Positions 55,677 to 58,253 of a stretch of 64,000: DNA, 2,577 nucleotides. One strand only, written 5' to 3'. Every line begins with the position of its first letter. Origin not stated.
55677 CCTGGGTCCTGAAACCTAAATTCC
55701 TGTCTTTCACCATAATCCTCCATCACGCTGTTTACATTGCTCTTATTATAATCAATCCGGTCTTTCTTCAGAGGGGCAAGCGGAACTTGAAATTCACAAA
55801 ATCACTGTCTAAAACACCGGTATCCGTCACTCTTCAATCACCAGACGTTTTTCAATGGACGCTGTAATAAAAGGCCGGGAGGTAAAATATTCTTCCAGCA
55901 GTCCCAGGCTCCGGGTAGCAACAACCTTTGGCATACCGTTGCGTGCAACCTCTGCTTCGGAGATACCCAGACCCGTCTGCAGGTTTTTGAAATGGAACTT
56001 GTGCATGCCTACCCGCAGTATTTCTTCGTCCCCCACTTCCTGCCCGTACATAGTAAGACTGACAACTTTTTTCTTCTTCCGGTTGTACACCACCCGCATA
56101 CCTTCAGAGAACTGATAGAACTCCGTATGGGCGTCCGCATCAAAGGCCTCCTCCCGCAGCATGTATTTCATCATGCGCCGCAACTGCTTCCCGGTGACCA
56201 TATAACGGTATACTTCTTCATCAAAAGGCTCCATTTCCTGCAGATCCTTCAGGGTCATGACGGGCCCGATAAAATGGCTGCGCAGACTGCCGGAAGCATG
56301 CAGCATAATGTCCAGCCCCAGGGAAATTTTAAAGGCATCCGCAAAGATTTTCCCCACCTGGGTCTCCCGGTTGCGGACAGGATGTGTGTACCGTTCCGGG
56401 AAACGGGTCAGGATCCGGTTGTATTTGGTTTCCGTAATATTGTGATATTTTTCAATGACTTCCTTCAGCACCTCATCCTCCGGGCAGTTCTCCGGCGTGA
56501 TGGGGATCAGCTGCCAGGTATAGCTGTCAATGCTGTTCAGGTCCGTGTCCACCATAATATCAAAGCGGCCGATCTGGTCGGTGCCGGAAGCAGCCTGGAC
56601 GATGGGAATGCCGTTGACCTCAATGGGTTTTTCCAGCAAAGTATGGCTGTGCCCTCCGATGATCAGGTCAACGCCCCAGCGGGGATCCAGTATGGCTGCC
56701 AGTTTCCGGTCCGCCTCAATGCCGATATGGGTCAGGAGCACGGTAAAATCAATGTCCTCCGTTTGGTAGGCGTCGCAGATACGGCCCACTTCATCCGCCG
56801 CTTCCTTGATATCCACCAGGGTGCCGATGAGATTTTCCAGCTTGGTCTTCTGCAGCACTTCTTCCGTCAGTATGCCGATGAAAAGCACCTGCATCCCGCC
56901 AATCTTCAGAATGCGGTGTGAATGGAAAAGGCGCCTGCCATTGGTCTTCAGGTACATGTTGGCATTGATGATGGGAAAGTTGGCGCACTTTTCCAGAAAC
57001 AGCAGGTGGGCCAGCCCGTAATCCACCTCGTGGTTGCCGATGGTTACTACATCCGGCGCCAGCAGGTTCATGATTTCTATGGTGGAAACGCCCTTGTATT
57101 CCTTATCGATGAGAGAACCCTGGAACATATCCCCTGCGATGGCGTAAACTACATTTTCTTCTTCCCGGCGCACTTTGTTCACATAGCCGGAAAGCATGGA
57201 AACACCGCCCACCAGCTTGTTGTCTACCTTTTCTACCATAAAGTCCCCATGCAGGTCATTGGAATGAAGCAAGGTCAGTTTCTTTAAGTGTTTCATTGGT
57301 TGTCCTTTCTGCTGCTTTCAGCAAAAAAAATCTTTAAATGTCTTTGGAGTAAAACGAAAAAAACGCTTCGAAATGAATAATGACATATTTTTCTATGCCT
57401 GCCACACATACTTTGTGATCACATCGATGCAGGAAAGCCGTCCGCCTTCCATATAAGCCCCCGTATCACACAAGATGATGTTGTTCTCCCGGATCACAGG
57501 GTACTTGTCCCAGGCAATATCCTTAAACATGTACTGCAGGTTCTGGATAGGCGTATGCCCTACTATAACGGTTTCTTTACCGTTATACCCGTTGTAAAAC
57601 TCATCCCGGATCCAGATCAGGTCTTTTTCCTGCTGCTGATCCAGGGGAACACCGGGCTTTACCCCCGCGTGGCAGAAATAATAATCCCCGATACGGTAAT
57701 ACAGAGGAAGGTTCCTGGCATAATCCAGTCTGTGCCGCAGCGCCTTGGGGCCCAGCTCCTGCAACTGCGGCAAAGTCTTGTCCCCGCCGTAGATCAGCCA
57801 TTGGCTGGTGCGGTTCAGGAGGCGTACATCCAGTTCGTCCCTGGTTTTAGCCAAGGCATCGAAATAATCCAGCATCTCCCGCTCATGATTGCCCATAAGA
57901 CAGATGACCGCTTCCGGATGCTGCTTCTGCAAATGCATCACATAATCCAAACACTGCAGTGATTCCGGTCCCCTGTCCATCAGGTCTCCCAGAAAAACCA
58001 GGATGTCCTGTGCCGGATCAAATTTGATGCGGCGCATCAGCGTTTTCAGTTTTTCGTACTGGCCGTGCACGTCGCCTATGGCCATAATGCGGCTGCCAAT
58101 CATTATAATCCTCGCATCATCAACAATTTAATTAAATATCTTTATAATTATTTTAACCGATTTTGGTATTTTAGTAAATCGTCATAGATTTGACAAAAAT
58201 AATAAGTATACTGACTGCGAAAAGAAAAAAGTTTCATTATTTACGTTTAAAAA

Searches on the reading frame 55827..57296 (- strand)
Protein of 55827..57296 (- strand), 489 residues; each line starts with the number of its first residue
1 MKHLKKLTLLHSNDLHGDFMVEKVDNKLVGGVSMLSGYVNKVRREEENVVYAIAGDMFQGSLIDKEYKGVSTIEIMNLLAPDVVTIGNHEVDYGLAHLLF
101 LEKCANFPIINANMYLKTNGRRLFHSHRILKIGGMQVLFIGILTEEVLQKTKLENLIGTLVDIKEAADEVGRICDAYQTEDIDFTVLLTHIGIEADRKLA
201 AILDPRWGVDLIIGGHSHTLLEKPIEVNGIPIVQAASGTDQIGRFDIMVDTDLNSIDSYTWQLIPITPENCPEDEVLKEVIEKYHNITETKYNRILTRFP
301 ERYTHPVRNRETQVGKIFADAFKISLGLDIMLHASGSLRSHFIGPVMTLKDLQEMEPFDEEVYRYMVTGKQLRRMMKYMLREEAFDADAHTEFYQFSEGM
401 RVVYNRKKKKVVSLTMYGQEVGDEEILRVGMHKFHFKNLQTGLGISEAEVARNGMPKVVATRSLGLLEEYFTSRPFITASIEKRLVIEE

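Call 77: search_protein_families(library=pfam, proteins=[window:55827-57296:-], max_evalue=0.0001)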
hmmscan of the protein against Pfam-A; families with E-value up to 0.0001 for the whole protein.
window:55827-57296:- (489 aa): 2 families
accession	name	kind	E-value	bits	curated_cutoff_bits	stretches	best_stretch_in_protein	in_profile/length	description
PF02872.23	5_nucleotid_C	-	1.5e-15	58.1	23.6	1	303-436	13-147/158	5'-nucleotidase, C-terminal domain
PF00149.33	Metallophos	-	2.6e-10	41.5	21.5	1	8-219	2-190/191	Calcineurin-like phosphoesterase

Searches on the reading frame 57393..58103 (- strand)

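Call 77: search_protein_families(library=pfam, proteins=[window:57393-58103:-], max_evalue=0.0001)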
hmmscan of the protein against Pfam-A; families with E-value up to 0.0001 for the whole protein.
window:57393-58103:- (236 aa): 2 families
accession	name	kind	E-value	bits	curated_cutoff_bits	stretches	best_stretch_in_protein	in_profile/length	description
PF00149.33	Metallophos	-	2.5e-22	80.7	21.5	1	5-199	2-172/191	Calcineurin-like phosphoesterase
PF14582.11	Metallophos_3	-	1.3e-06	28.3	28.2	1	4-94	6-91/259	Metallophosphoesterase, calcineurin superfamily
